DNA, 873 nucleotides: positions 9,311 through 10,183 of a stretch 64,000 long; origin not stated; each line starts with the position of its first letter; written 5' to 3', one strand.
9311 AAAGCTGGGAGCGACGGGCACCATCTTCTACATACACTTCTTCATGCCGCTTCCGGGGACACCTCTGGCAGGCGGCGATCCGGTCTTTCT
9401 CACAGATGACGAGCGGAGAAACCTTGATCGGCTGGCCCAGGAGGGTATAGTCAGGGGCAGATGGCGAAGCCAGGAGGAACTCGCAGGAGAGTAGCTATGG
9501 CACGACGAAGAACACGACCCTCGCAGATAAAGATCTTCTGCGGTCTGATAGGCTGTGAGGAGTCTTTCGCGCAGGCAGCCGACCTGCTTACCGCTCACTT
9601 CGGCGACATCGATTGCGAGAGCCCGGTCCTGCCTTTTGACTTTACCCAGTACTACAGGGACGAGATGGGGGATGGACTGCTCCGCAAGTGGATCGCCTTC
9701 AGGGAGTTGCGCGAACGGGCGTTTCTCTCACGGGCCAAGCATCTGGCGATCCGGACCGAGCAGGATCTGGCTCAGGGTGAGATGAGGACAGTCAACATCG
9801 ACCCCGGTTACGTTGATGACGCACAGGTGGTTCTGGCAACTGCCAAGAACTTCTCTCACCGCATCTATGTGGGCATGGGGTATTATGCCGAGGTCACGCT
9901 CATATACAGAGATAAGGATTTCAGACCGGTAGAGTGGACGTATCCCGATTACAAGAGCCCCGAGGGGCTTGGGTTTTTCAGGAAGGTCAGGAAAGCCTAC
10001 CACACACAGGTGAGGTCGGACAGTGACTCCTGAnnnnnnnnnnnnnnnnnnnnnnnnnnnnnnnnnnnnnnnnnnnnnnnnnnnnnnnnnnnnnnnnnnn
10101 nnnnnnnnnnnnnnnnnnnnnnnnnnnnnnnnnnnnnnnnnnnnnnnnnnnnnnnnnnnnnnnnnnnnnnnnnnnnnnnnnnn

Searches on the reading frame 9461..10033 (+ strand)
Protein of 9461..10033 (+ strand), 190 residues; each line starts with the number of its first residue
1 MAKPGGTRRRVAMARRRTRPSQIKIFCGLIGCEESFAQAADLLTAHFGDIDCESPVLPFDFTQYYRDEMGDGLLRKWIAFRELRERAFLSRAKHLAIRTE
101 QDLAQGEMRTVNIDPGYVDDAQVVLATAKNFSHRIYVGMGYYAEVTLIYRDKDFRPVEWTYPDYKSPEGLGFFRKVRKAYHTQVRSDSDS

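Call 3: search_protein_families(library=pfam, proteins=[window:9461-10033:+])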
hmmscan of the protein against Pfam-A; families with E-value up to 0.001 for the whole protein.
window:9461-10033:+ (190 aa): 1 family
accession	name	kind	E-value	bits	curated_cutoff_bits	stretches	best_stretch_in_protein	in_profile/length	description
PF14385.11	DUF4416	-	7.6e-53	179.2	27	1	24-180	4-162/162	Domain of unknown function (DUF4416)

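Call 4: search_protein_families(library=ncbifam, proteins=[window:9461-10033:+])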
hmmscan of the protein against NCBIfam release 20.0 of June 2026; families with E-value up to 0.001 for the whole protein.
window:9461-10033:+ (190 aa): 0 families

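Call 22: find_homologous_proteins(query=window:9497-10033:+)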
Query window:9497-10033:+ (178 aa): 1988 proteins with E <= 0.001 among 2030 candidates; the best 120 are listed.
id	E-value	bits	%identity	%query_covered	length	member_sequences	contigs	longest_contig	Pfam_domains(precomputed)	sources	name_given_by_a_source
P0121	2.1e-117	407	100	100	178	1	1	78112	PF14385.12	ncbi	ncbi:MAG: DUF4416 family protein [Candidatus Eisenbacteria bacterium]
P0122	4.6e-96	338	83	99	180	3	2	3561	PF14385.12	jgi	jgi:hypothetical protein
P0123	1.2e-95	336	82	100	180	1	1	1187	PF14385.12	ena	-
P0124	1.5e-89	316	79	99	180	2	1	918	PF14385.12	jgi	jgi:hypothetical protein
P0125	4.1e-89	315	78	98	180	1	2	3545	PF14385.12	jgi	jgi:hypothetical protein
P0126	1.1e-87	310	77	98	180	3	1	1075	PF14385.12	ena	-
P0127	7.8e-83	294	71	99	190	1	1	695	PF14385.12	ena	-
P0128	4.7e-82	292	73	96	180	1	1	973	PF14385.12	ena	-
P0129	5.0e-76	272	67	98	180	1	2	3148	PF14385.12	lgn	-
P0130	8.0e-75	268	65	98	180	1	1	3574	PF14385.12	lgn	-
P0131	8.2e-74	265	64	100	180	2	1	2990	PF14385.12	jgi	jgi:hypothetical protein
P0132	9.0e-72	258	63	99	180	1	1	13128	PF14385.12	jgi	jgi:hypothetical protein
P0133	1.2e-71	258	62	100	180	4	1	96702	PF14385.12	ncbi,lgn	-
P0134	1.7e-70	254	62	99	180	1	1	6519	PF14385.12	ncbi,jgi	jgi:hypothetical protein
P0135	1.0e-69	252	62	99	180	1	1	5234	PF14385.12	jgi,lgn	jgi:hypothetical protein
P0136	1.1e-69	252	63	95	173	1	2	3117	PF14385.12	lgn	-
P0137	1.7e-69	251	63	97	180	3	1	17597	PF14385.12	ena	-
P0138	3.3e-69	250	63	98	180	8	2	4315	PF14385.12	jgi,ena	jgi:hypothetical protein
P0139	8.8e-69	249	62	96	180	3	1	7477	PF14385.12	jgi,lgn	jgi:hypothetical protein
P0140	2.3e-68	247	65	94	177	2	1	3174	PF14385.12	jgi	-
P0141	2.6e-68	247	62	97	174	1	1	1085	PF14385.12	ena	-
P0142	2.9e-68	247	65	97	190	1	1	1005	PF14385.12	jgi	jgi:hypothetical protein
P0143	5.7e-68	246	61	98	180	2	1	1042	PF14385.12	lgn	-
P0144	1.1e-67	245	66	96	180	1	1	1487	PF14385.12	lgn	-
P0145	2.8e-67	244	61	99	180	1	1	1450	PF14385.12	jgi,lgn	jgi:hypothetical protein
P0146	8.5e-67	242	60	100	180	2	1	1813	PF14385.12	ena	-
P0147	1.0e-66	242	64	97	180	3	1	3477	PF14385.12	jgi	-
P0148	1.4e-66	242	61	97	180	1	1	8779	PF14385.12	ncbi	-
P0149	3.7e-66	240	62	94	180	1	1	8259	PF14385.12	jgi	jgi:hypothetical protein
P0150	4.7e-66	240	61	97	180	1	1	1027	PF14385.12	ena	-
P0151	9.3e-66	239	63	96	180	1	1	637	PF14385.12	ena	-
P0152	1.6e-65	238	57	100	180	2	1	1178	PF14385.12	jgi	jgi:hypothetical protein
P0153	1.8e-65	238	61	98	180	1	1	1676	PF14385.12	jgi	jgi:hypothetical protein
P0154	1.9e-65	238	59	98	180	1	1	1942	PF14385.12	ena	-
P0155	2.0e-65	238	59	99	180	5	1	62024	PF14385.12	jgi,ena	-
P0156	2.4e-65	237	63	96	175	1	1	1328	PF14385.12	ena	-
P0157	3.1e-65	237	63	97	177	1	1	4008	PF14385.12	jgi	jgi:hypothetical protein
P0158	4.5e-65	237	61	94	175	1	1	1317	PF14385.12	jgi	jgi:hypothetical protein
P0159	6.9e-65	236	60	100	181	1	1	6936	PF14385.12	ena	-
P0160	9.7e-65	236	60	97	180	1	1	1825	PF14385.12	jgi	jgi:hypothetical protein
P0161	1.1e-64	235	61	95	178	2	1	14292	PF14385.12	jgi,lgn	jgi:hypothetical protein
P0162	1.1e-64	235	61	97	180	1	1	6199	PF14385.12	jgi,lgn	-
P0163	2.0e-64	235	56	99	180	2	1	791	PF14385.12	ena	-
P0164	2.3e-64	234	60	97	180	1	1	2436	PF14385.12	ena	-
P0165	2.4e-64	234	60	96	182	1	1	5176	PF14385.12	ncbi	-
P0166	3.1e-64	234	59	96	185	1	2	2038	PF14385.12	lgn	-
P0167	3.2e-64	234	59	98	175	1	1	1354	PF14385.12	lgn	-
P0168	3.6e-64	234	60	96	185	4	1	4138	PF14385.12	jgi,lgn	jgi:hypothetical protein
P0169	4.2e-64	233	59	99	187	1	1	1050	PF14385.12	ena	-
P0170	7.5e-64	233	59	100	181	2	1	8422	PF14385.12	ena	-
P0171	8.0e-64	233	61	94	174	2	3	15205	PF14385.12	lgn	-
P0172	1.1e-63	232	61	95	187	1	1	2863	PF14385.12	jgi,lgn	jgi:hypothetical protein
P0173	1.3e-63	232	59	96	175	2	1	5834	PF14385.12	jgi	jgi:hypothetical protein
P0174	1.3e-63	232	60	97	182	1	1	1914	PF14385.12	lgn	-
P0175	1.7e-63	232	59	96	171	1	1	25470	PF14385.12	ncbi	-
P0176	1.7e-63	231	61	94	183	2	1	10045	PF14385.12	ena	-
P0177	2.1e-63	231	60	97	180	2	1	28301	PF14385.12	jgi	-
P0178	2.2e-63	231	57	96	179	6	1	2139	PF14385.12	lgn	-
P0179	2.8e-63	231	60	100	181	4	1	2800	PF14385.12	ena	-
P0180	3.4e-63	231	59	97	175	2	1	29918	PF14385.12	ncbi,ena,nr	ncbi:MAG TPA: DUF4416 family protein [bacterium]|nr:DUF4416 family protein [bacterium]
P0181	3.5e-63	230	60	97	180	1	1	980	PF14385.12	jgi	jgi:hypothetical protein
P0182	5.7e-63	230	62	94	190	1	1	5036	PF14385.12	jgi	jgi:hypothetical protein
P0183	6.3e-63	230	60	98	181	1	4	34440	PF14385.12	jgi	jgi:hypothetical protein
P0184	7.3e-63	229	58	99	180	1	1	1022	PF14385.12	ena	-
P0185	8.4e-63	229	58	96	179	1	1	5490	PF14385.12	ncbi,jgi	-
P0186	1.3e-62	229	60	97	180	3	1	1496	PF14385.12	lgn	-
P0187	1.7e-62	228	60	96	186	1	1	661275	PF14385.12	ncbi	-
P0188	1.8e-62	228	58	98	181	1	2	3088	PF14385.12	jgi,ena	-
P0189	2.1e-62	228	59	95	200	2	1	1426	PF14385.12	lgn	-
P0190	2.6e-62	228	59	96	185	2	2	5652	PF14385.12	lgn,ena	-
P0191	2.7e-62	228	58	96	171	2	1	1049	PF14385.12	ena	-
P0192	2.8e-62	228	57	97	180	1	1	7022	PF14385.12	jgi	jgi:hypothetical protein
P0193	2.9e-62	227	57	99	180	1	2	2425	PF14385.12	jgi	jgi:hypothetical protein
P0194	3.9e-62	227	62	94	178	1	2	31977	PF14385.12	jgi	jgi:hypothetical protein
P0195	6.5e-62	226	62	92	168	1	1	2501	PF14385.12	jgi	jgi:hypothetical protein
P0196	6.7e-62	226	61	92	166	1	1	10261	PF14385.12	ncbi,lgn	ncbi:MAG: DUF4416 family protein [bacterium]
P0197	7.8e-62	226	58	100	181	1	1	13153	PF14385.12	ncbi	-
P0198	1.1e-61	226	59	100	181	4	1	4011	PF14385.12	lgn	-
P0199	1.1e-61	226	58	96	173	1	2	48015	PF14385.12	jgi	jgi:hypothetical protein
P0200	1.4e-61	225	57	100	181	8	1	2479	PF14385.12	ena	-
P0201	1.7e-61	225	56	94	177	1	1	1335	PF14385.12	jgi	jgi:hypothetical protein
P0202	4.0e-61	224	58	99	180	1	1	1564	PF14385.12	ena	-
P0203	1.0e-60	222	58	96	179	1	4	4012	PF14385.12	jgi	jgi:hypothetical protein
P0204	1.8e-60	222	54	96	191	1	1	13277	PF14385.12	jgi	jgi:hypothetical protein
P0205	1.8e-60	222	58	96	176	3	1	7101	PF14385.12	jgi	jgi:hypothetical protein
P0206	3.4e-60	221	56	96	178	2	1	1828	PF14385.12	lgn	-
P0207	1.4e-59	219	60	94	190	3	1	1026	PF14385.12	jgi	jgi:hypothetical protein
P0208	2.2e-59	218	56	98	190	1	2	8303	PF14385.12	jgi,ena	-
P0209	3.4e-59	217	57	96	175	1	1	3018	PF14385.12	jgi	jgi:hypothetical protein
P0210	6.8e-59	216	56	94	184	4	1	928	PF14385.12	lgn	-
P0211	8.8e-59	216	57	96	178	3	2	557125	PF14385.12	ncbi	ncbi:MAG: DUF4416 family protein [bacterium]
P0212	2.0e-58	215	59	94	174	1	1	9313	PF14385.12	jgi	jgi:hypothetical protein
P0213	3.0e-58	214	61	87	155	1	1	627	PF14385.12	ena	-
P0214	7.8e-58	213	55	100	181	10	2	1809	PF14385.12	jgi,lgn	jgi:hypothetical protein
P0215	8.9e-58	213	55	100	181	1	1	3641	PF14385.12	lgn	-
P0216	1.2e-57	212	54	100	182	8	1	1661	PF14385.12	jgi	jgi:hypothetical protein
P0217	1.9e-57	212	58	96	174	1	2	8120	PF14385.12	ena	-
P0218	1.4e-56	209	58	94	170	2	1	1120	PF14385.12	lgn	-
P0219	6.4e-56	207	56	94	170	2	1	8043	PF14385.12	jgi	-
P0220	9.7e-56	206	57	97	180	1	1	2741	PF14385.12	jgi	jgi:hypothetical protein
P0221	1.7e-55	205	53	97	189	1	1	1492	PF14385.12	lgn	-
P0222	1.2e-52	196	61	81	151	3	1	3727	PF14385.12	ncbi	ncbi:MAG: DUF4416 family protein, partial [bacterium]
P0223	4.2e-52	194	52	92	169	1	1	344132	PF14385.12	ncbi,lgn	-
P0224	9.0e-45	171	48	95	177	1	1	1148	PF14385.12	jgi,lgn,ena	-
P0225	5.9e-44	168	51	91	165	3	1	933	PF14385.12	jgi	jgi:hypothetical protein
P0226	3.4e-43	165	44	95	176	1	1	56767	PF14385.12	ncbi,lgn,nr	ncbi:MAG: DUF4416 family protein [Endomicrobiales bacterium]|nr:DUF4416 family protein [Endomicrobia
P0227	7.0e-43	164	47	93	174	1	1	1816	PF14385.12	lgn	-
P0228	7.4e-43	164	47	96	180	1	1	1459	PF14385.12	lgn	-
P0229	1.5e-42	163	45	98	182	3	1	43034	PF14385.12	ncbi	ncbi:MAG: DUF4416 family protein [Anaerolineae bacterium]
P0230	1.9e-42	163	47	94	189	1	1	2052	PF14385.12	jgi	jgi:hypothetical protein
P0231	2.0e-42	163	53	82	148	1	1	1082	PF14385.12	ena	-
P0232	2.3e-42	163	49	96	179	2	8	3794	PF14385.12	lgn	-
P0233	2.7e-42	162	49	90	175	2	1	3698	PF14385.12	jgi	-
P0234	3.0e-42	162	47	99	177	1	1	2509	PF14385.12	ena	-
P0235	3.1e-42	162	48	94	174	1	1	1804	PF14385.12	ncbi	-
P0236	3.6e-42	162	45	94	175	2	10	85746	PF14385.12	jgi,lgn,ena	jgi:hypothetical protein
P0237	4.3e-42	162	46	96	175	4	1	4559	PF14385.12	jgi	jgi:hypothetical protein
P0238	4.3e-42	162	46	93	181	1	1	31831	PF14385.12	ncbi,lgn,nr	ncbi:MAG: DUF4416 family protein [Candidatus Omnitrophica bacterium]|nr:DUF4416 family protein [Cand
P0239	4.4e-42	162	47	92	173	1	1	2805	PF14385.12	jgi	-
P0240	6.1e-42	161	49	92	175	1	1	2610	PF14385.12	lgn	-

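Call 24: find_related_loci(query=A1, collection=genome_contigs, flank=8000)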
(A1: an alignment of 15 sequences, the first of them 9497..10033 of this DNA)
Query A1 (178 aa) in genome_contigs; peptide patterns used: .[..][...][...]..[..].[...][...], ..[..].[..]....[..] (x = any residue, [..] = any of these).
600 stretches matched a pattern (row limit reached: there are more); 599 encode a relative of the query (tblastn E <= 1e-3); the best 80 are kept; 80 distinct loci.
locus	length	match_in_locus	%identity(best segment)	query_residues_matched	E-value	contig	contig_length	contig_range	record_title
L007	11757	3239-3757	59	5-177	1e-67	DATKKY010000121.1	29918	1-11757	MAG TPA_asm: bacterium isolate SMAG_U14670 k141_428333, whole genome shotgun sequence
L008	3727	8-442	61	30-174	1e-56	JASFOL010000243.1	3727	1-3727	MAG: bacterium isolate D0819M02metaG_Bin_8_2 D0819M02metaG_FD_scaffold_16425_c1, whole genome shotgun sequence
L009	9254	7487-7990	45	8-174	3e-48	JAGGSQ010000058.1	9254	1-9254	MAG: Candidatus Omnitrophota bacterium isolate AUK026 PB_MANV_026_c_000000000197, whole genome shotgun sequence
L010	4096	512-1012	45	5-177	6e-47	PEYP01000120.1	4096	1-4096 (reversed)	MAG: bacterium (Candidatus Stahlbacteria) CG08_land_8_20_14_0_20_40_26 CG08_land_8_20_14_0.20_scaffold_21637_c, whole ge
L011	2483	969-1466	47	10-174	6e-46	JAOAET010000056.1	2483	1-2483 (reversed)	MAG: Candidatus Omnitrophota bacterium isolate SKW267 k141_455950, whole genome shotgun sequence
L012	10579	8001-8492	45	11-173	1e-45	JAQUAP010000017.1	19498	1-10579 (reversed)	MAG: Candidatus Omnitrophota bacterium isolate STC_87 NODE_5917_length_19498_cov_3.415363_Sandtown_C, whole genome shotg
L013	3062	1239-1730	46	9-171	7e-46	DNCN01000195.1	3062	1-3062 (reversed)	MAG TPA_asm: bacterium isolate UBA9089 contig_8588, whole genome shotgun sequence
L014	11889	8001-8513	46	8-177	9e-46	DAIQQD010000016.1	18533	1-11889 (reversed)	MAG TPA_asm: Chloroflexota bacterium isolate CTOTU25591 NODE_985_length_18533_cov_11.436844, whole genome shotgun sequen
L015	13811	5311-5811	46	8-173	3e-45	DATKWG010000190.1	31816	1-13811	MAG TPA_asm: Anaerolineae bacterium isolate SMAG_U14156 k141_1891829, whole genome shotgun sequence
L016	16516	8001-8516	44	8-178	4e-44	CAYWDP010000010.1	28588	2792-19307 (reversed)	MAG TPA_asm: uncultured Dehalococcoidia bacterium isolate SRP239594_co1_65 genome assembly, contig: NODE_473_length_2858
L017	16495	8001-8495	48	11-171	5e-44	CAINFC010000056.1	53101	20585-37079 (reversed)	MAG: uncultured Acidobacteria bacterium isolate LaPlata_bin-3695 genome assembly, contig: bin-3695:056/326, whole genome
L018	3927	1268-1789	45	1-173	6e-44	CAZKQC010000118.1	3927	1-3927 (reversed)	MAG TPA_asm: uncultured Planctomycetales bacterium isolate SRP098346_co1_321 genome assembly, contig: NODE_36828_length_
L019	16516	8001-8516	46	8-177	2e-43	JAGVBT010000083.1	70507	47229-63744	MAG: Deltaproteobacteria bacterium isolate DeMMO6_17 c_000000052144, whole genome shotgun sequence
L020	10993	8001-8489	44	12-173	4e-43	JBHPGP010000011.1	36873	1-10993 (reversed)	Candidatus Omnitrophota bacterium isolate SAG AM-311-M22 NODE_11_length_36873_cov_29.664784, whole genome shotgun sequen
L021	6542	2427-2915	45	5-168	1e-42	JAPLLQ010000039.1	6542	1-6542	MAG: Candidatus Omnitrophota bacterium isolate LacPavin_0419_WC90_MAG_41_7 LacPavin_0419_WC90_scaffold_775066, whole gen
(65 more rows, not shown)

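Call 32: search_solved_structures(query=A1, max_evalue=10)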
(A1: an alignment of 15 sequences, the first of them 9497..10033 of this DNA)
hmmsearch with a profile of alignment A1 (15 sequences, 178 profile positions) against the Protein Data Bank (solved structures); distinct sequences matched with E-value up to 10: 1.
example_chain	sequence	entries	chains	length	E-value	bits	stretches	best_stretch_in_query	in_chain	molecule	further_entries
1ug8_A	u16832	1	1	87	0.77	12.7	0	139-176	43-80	Poly(A)-specific Ribonuclease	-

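Call 40: predict_structure(alignment_id=A2)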
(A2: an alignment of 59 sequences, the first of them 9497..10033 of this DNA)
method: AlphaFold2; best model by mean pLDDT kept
length: 178 residues; sequences in the alignment: 59
mean_pLDDT: 94.8   pTM: 0.90
mean pLDDT of the five models: 94.8, 94.5, 94.2, 93.5, 92.8
residues with pLDDT >= 90: 157; 70-90: 15; 50-70: 6; < 50: 0
segments of 3 or more residues with pLDDT < 50: none
pLDDT, mean of each block of 10 residues (from residue 1): 73 98 97 98 95 91 98 97 98 95 98 96 97 98 97 98 98 83
secondary structure, 60 per line:
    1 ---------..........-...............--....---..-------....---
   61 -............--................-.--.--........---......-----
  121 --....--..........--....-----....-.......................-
elements in order: E10-19 H21-35 E38-41 H54-57 E62-73 H76-91 E99-106 E110-115 E123-126 E129-138 E141-144 H150-153 H155-177

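Call 42: fold_search(model_id=the predicted structure, library=pdb)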
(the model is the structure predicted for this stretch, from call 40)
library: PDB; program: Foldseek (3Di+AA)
matches with E <= 10: 1005; with E <= 0.001: 0
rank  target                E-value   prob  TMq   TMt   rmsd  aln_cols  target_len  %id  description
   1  4crj                  1.0e-02  1.00  0.40  0.44   4.6       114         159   15  Staphylococcus aureus 7,8-Dihydro-6-hydroxymethylpterin- pyrophosphokinase in complex with AMPCPP and an inhibitor (released 2015-01-28)
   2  4usi_A                1.0e-02  0.99  0.35  0.50   7.7       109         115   14  Nitrogen regulatory protein PII from Chlamydomonas reinhardtii in complex with MgATP and 2-oxoglutarate (released 2014-12-03)
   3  4usi_B                1.7e-02  0.96  0.34  0.48   4.8       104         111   14  Nitrogen regulatory protein PII from Chlamydomonas reinhardtii in complex with MgATP and 2-oxoglutarate (released 2014-12-03)
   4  6yc6_A                1.9e-02  0.92  0.32  0.46   8.0       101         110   10  Structure of C. glutamicum GlnK (released 2021-03-24)
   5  7kdo                  2.0e-02  1.00  0.39  0.44   3.6       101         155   15  Crystal structure of Escherichia coli HPPK in complex with bisubstrate inhibitor HP-73 (released 2020-12-02)
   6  5etq_A                2.0e-02  1.00  0.40  0.45   4.6       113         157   17  S. aureus 6-hydroxymethyl-7,8-dihydropterin pyrophosphokinase complexed with AMPCPP and inhibitor at 1.96 angstrom res (released 2016-05-04)
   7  2nyi_A                2.1e-02  0.98  0.34  0.35   7.3       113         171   19  Crystal Structure of an Unknown Protein from Galdieria sulphuraria (released 2006-12-12)
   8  2bmb                  2.1e-02  0.92  0.41  0.16  11.0       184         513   13  X-ray structure of the bifunctional 6-hydroxymethyl-7,8- dihydroxypterin pyrophosphokinase dihydropteroate synthase from (released 2006-01-17)
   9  4cyu_A                2.5e-02  1.00  0.40  0.46   4.0       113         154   15  Staphylococcus aureus 7,8-Dihydro-6-hydroxymethylpterin- pyrophosphokinase in complex with AMPCPP (released 2015-01-28)
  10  3qbc_B                2.5e-02  1.00  0.42  0.46   4.1       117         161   16  Structure and design of a new pterin site inhibitor of S. aureus HPPK (released 2012-01-25)
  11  2j9e_B                2.5e-02  0.96  0.35  0.49   6.3       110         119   13  Structure of GlnK1 with bound effectors indicates regulatory mechanism for ammonia uptake (released 2007-01-16)
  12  6bus_3                2.5e-02  0.91  0.27  0.44   8.4       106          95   10  Extended E2 DNA-binding domain of the Bovine Papillomavirus-1 (released 2018-01-10)
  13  2j9e_A                2.7e-02  0.91  0.32  0.46   6.2       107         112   11  Structure of GlnK1 with bound effectors indicates regulatory mechanism for ammonia uptake (released 2007-01-16)
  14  2j9d_E                2.9e-02  0.93  0.34  0.47   6.4       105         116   11  Structure of GlnK1 with bound effectors indicates regulatory mechanism for ammonia uptake (released 2007-01-16)
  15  2qx0_A                3.4e-02  0.98  0.37  0.41   4.2       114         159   16  Crystal Structure of Yersinia pestis HPPK (Ternary Complex) (released 2007-10-23)
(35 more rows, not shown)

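Call 51: search_protein_families(library=pfam, max_evalue=10, proteins=[window:9497-10033:+])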
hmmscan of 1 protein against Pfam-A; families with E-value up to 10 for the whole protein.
window:9497-10033:+ (178 aa): 1 family
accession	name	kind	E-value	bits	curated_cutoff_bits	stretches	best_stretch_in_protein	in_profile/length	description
PF14385.11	DUF4416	-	6.3e-53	179.5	27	1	12-168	4-162/162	Domain of unknown function (DUF4416)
